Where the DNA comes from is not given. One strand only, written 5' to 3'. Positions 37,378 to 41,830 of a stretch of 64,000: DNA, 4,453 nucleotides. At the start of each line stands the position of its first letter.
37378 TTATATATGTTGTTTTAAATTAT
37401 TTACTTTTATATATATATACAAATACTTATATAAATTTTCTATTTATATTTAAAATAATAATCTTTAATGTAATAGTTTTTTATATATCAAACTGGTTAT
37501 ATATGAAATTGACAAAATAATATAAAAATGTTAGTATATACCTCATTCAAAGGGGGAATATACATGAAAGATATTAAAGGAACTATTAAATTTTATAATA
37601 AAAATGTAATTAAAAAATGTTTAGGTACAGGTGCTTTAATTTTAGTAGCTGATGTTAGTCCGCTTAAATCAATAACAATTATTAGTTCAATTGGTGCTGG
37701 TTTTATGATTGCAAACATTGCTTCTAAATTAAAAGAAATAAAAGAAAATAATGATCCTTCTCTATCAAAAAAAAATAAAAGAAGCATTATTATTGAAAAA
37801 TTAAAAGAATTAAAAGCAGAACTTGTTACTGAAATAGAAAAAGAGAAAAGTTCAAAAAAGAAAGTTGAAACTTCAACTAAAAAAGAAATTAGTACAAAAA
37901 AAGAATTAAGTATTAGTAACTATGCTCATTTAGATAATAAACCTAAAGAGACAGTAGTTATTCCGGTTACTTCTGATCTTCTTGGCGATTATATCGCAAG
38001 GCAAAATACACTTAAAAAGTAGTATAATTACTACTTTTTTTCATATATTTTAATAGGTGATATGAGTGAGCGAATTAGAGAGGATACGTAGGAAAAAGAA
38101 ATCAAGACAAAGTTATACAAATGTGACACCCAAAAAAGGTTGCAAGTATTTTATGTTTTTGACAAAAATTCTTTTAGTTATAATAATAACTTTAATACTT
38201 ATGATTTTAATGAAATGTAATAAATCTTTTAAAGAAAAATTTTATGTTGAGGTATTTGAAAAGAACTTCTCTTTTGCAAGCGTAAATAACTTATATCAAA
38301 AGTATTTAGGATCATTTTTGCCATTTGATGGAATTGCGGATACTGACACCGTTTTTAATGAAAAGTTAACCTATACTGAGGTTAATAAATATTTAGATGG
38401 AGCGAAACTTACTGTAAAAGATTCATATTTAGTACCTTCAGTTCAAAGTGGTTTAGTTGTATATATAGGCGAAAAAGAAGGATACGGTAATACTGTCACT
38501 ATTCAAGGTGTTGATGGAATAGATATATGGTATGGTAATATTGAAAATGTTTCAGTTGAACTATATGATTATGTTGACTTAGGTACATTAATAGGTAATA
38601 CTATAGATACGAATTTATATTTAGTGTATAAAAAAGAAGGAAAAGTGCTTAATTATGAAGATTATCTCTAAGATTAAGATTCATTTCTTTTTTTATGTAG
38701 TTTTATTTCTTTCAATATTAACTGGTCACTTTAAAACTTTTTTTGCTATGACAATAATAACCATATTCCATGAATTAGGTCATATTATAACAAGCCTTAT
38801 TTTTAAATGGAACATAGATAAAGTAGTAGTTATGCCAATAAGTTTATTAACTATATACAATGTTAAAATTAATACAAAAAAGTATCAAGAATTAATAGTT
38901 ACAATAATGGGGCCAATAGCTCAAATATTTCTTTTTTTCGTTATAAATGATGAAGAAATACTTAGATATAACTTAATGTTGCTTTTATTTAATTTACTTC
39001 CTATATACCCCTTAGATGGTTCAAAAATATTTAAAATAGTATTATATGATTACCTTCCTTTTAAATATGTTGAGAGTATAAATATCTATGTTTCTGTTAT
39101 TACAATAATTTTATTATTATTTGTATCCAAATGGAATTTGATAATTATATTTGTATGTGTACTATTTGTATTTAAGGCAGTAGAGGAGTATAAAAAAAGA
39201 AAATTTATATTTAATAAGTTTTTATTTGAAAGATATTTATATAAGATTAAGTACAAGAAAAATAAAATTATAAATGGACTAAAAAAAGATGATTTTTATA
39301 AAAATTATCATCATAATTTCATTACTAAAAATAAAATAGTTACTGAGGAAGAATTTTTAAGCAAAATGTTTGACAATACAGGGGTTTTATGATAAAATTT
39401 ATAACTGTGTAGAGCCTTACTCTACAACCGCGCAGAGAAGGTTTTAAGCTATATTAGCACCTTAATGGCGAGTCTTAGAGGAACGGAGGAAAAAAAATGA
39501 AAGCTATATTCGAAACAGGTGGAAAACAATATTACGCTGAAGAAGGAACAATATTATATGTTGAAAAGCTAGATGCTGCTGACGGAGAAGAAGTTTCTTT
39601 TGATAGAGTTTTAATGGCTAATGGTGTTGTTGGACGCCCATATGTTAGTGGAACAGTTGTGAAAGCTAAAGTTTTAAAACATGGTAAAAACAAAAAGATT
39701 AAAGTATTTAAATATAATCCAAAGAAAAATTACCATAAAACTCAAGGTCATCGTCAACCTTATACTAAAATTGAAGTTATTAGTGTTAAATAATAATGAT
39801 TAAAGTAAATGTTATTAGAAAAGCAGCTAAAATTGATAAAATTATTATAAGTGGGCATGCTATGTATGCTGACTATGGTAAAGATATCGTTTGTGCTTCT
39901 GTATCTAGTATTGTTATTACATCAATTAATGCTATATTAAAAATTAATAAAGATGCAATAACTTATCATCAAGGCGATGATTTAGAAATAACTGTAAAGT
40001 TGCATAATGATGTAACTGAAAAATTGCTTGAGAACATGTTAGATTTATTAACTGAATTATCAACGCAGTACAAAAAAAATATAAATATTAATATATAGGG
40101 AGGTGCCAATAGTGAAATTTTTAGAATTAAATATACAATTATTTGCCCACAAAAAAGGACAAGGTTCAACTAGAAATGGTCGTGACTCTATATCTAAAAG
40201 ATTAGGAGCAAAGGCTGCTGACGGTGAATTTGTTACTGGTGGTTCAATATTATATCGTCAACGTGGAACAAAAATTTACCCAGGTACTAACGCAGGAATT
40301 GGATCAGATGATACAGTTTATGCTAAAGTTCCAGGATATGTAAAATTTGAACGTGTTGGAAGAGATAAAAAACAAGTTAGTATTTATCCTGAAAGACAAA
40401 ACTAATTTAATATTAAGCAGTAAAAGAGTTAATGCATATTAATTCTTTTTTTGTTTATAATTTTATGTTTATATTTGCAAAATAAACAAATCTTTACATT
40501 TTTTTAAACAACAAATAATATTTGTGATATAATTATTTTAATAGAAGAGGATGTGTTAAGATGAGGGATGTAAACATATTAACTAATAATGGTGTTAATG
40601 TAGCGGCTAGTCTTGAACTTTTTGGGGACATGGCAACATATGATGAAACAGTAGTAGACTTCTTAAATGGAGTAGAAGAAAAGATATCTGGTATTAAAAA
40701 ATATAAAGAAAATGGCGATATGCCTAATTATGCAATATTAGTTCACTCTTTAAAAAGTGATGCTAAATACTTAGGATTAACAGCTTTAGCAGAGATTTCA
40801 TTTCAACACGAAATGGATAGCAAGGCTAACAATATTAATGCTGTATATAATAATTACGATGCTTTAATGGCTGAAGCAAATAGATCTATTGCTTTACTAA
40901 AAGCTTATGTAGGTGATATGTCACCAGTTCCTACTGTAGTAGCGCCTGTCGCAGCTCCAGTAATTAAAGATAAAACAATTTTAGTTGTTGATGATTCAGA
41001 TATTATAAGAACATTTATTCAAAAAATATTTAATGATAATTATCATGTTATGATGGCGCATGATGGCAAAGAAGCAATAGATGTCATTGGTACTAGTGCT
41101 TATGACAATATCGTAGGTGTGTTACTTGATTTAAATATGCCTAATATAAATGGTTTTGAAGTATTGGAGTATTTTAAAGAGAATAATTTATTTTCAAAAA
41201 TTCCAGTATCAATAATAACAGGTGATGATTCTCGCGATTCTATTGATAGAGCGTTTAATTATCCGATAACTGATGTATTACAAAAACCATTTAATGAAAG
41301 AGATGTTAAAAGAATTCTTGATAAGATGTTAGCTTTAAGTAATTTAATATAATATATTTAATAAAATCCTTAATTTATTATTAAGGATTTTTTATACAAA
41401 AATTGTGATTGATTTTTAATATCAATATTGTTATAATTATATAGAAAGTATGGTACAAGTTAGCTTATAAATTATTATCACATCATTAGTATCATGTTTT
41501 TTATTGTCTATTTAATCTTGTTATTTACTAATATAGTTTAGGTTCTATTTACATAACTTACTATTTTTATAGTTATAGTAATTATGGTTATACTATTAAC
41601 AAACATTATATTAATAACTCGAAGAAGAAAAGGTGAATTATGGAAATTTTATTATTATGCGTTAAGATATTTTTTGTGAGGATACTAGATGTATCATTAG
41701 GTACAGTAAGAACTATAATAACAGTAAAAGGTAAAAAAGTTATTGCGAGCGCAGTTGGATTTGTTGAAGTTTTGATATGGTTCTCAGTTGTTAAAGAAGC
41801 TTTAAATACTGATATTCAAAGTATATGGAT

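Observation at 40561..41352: Hpt-receiver fusion protein occupying the spo0B slot of the rplU-prp-rpmA-(spo0B)-obg operon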

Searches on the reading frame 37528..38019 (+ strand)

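Call 3: search_protein_families(library=pfam, proteins=[window:37528-38019:+], max_evalue=0.01)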
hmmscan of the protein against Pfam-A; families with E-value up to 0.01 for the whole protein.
window:37528-38019:+ (164 aa): 1 family
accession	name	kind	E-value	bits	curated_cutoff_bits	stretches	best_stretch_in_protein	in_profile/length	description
PF20750.3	PAP_NTPase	-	0.0069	16.7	27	1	73-132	29-88/194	Poly(A) polymerase nucleotidyltransferase domain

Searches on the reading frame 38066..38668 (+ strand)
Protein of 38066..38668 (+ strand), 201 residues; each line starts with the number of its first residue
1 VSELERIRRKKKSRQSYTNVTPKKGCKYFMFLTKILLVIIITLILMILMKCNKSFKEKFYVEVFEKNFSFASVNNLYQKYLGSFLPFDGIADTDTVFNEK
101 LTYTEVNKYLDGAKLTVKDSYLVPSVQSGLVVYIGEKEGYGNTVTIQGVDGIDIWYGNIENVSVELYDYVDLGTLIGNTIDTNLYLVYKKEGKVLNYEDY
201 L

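Call 3: search_protein_families(library=pfam, proteins=[window:38066-38668:+], max_evalue=0.01)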
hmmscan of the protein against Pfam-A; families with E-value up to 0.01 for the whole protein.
window:38066-38668:+ (201 aa): 1 family
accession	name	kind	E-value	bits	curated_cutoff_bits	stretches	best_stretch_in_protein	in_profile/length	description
PF01551.29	Peptidase_M23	-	6e-11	42.8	28.7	1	111-183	4-76/96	Peptidase family M23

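Call 4: search_protein_families(library=ncbifam, proteins=[window:38066-38668:+], max_evalue=0.01)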
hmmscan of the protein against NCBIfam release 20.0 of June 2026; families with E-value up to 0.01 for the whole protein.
window:38066-38668:+ (201 aa): 3 families
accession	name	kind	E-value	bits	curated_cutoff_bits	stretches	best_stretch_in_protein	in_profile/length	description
NF047755.1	LIC_10271_M23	exception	0.00021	21.1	180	1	118-195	125-203/207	LIC_10271 family cell wall hydrolase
NF053738.1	S2SprSpoIIQBc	equivalog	0.0042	16.7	250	1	119-179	133-193/232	stage II sporulation protein SpoIIQ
NF047657.1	CellWlHdaseLepto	equivalog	0.0049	16.4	400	1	125-178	143-196/221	hypothetical protein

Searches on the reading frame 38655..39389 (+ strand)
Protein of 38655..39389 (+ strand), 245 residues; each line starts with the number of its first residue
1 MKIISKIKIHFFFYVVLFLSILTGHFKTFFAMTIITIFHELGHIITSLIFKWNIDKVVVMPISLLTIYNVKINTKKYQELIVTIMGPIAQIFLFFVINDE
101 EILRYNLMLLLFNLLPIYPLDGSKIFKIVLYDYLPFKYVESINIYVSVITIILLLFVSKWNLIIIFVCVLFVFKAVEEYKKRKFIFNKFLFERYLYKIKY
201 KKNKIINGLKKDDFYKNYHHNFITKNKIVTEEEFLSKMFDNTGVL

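Call 3: search_protein_families(library=pfam, proteins=[window:38655-39389:+], max_evalue=0.01)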
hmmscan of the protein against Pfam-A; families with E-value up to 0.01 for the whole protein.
window:38655-39389:+ (245 aa): 1 family
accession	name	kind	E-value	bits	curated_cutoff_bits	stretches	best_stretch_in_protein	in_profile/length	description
PF02163.28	Peptidase_M50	-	1.5e-09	38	27.2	1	105-154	169-221/221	Peptidase family M50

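Call 4: search_protein_families(library=ncbifam, proteins=[window:38655-39389:+], max_evalue=0.01)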
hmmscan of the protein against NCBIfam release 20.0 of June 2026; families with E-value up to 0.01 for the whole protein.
window:38655-39389:+ (245 aa): 0 families

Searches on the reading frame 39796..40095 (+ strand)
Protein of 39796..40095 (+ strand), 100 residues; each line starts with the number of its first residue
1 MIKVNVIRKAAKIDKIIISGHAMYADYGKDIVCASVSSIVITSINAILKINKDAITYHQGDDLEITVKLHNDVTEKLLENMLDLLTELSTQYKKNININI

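Call 3: search_protein_families(library=pfam, proteins=[window:39796-40095:+], max_evalue=0.01)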
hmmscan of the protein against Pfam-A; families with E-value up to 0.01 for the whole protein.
window:39796-40095:+ (100 aa): 2 families
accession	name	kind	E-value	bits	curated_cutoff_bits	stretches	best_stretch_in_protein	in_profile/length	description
PF04327.17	Peptidase_Prp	-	4.5e-23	81.7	27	1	1-97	1-90/90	Cysteine protease Prp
PF20942.3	DUF4785_2nd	-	0.0062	16.9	30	1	46-82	3-39/105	Domain of unknown function (DUF4785) central domain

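Call 4: search_protein_families(library=ncbifam, proteins=[window:39796-40095:+], max_evalue=0.01)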
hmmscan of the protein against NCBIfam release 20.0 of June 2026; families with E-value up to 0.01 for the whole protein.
window:39796-40095:+ (100 aa): 13 families
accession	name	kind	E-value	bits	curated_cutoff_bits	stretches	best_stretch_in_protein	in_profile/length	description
NF011132.0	PRK14553.3-1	equivalog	8.3e-19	67.8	133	1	1-96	1-99/106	ribosomal-processing cysteine protease Prp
NF011129.0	PRK14553.2-2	equivalog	1.1e-13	51.5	133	1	1-98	1-100/104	ribosomal-processing cysteine protease Prp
NF011126.0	PRK14553.1-6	equivalog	1.3e-13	51.1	135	1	1-99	1-108/112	ribosomal-processing cysteine protease Prp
NF011133.0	PRK14553.3-2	equivalog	2.9e-12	46.8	171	1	1-50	1-51/113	ribosomal-processing cysteine protease Prp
NF011125.0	PRK14553.1-5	equivalog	4.9e-12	46.2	201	1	1-99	1-103/105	ribosomal-processing cysteine protease Prp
NF011131.0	PRK14553.2-4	equivalog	7.7e-12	45.5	225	1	13-99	14-105/113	ribosomal-processing cysteine protease Prp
NF011124.0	PRK14553.1-4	equivalog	7.4e-11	42.2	186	1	1-92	1-94/114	ribosomal-processing cysteine protease Prp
NF011130.0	PRK14553.2-3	equivalog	2.7e-09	37.2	189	1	1-76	1-75/111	ribosomal-processing cysteine protease Prp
NF011134.0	PRK14553.3-3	equivalog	5.3e-09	35.9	185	1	1-60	1-57/95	ribosomal-processing cysteine protease Prp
NF011122.0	PRK14553.1-1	equivalog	2e-08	34.5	166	1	1-97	1-104/108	ribosomal-processing cysteine protease Prp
NF011127.0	PRK14553.1-7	equivalog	6.1e-06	26.5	122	1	1-76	1-81/123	ribosomal-processing cysteine protease Prp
NF011128.0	PRK14553.2-1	equivalog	9.9e-05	22.5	136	1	2-98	2-101/109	ribosomal-processing cysteine protease Prp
NF001494.0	PRK00346.2-4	equivalog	0.006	16.1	313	1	7-100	80-171/259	5'/3'-nucleotidase SurE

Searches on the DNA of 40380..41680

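Call 71: search_rna_families(source=window, start=40380, end=41680, threshold=evalue, max_evalue=1)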
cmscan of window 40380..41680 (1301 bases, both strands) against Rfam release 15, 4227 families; matches with E-value up to 1: 1.
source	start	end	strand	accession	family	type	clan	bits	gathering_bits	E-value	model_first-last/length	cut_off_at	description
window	41287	41339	+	RF01135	sR24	Gene; snRNA; snoRNA; CD-box;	-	16.9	36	0.8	1-55/55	no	Small nucleolar RNA sR24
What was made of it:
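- Tried and rejected: An Rfam E-value scan of 40380-41680 gave only a chance snoRNA hit (call 71).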

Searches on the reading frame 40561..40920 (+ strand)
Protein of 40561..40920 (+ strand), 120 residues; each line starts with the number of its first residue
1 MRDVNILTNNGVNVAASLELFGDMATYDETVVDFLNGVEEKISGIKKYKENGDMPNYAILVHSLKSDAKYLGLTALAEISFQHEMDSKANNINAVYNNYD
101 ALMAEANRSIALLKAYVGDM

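Call 50: search_solved_structures(query=A3, max_evalue=10, show_alignments=3)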
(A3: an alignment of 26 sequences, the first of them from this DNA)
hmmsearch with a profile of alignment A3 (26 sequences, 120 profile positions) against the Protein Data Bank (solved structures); distinct sequences matched with E-value up to 10: 22.
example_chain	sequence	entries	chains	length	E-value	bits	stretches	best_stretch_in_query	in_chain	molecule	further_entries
2ld6_A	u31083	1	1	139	1.3e-05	28.5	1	27-117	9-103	Chemotaxis protein CheA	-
1tqg_A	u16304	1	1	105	0.00015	25.1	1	27-115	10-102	Chemotaxis protein cheA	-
7c1i_A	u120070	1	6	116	0.002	21.5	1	25-94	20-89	Histidine kinase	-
1y6d_A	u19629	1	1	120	0.008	19.5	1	31-93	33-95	Phosphorelay protein luxU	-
8rqj_B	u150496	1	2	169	0.015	18.7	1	30-80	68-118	HPt domain-containing protein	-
8pbw_B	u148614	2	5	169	0.015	18.6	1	30-80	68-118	HPt domain-containing protein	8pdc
6ff6_A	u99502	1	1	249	0.042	17.2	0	28-78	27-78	BRIC1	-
1i5n_A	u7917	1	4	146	0.054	16.9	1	25-85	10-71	CHEMOTAXIS PROTEIN CHEA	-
3myf_A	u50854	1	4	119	0.091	16.1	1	29-118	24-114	Sensor protein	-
8c5v_C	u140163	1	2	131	0.1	16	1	25-84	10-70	Chemotaxis protein CheA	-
4pac_A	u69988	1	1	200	0.15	15.4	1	25-116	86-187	Histidine-containing phosphotransfer protein 2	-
2lp4_A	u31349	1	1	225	0.24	14.8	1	25-83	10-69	Chemotaxis protein CheA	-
1wn0_A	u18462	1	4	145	0.42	14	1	28-117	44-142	histidine-containing phosphotransfer protein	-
1b4e_A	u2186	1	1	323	0.51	13.7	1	6-91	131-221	PROTEIN (5-AMINOLEVULINIC ACID DEHYDRATASE)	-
6t3i_A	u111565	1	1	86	0.53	13.7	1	16-66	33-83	Hepatoma-derived growth factor-related protein 2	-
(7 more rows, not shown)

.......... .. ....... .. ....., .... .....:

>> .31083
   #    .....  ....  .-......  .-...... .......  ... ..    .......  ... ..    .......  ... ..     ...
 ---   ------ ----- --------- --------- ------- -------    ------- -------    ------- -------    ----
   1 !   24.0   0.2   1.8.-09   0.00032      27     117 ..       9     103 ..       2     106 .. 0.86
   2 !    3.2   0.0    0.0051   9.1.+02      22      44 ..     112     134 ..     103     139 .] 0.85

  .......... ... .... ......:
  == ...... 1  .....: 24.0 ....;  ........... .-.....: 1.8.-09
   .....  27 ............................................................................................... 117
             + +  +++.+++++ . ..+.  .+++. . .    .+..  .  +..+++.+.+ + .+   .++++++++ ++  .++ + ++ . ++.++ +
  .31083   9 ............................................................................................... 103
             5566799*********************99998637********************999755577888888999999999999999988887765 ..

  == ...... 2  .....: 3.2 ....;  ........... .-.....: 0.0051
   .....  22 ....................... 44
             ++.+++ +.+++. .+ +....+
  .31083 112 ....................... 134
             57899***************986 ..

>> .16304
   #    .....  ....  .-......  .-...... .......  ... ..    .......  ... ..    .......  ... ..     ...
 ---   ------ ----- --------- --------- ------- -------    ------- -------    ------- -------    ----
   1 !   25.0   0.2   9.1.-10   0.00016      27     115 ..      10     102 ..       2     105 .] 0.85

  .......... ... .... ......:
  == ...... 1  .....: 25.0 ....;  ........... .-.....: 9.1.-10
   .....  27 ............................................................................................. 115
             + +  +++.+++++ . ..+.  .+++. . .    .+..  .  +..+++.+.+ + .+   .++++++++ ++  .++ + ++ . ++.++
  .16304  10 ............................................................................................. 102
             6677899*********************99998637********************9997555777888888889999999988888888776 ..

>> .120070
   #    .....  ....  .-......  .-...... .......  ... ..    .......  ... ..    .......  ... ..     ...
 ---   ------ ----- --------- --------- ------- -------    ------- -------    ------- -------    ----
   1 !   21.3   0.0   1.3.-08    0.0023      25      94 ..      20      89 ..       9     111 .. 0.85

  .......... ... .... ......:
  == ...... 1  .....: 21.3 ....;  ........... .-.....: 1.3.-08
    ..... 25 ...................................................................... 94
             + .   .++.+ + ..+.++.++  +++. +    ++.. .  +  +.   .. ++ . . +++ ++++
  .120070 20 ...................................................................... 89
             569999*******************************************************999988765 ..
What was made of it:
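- On HPt domain (PF01627): It aligns with the CheA and HptB phospho-His (call 50).
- Closest known: Stand-alone and kinase-borne HPt domains. Same: A sequence profile aligns the phospho-His (call 50).
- Checked: A profile of the N-terminal 120 residues hits CheA-P1, HptB and LuxU in the PDB with the phospho-His aligned (call 50).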

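Call 80: predict_structure(alignment_id=A3)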
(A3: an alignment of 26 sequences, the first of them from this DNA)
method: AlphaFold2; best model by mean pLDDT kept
length: 120 residues; sequences in the alignment: 26
mean_pLDDT: 95.7   pTM: 0.88
mean pLDDT of the five models: 95.7, 95.3, 95.1, 94.4, 94.2
residues with pLDDT >= 90: 113; 70-90: 5; 50-70: 2; < 50: 0
segments of 3 or more residues with pLDDT < 50: none
pLDDT, mean of each block of 10 residues (from residue 1): 89 95 94 97 98 98 98 98 98 98 98 89
secondary structure, 60 per line:
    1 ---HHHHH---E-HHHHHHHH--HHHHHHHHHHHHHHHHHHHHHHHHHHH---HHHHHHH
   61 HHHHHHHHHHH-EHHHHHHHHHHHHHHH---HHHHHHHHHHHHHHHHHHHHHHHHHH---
elements in order: H4-8 H14-21 H24-50 H54-71 H74-88 H92-117
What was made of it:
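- On HPt domain (PF01627): pLDDT 95.7 (call 80).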
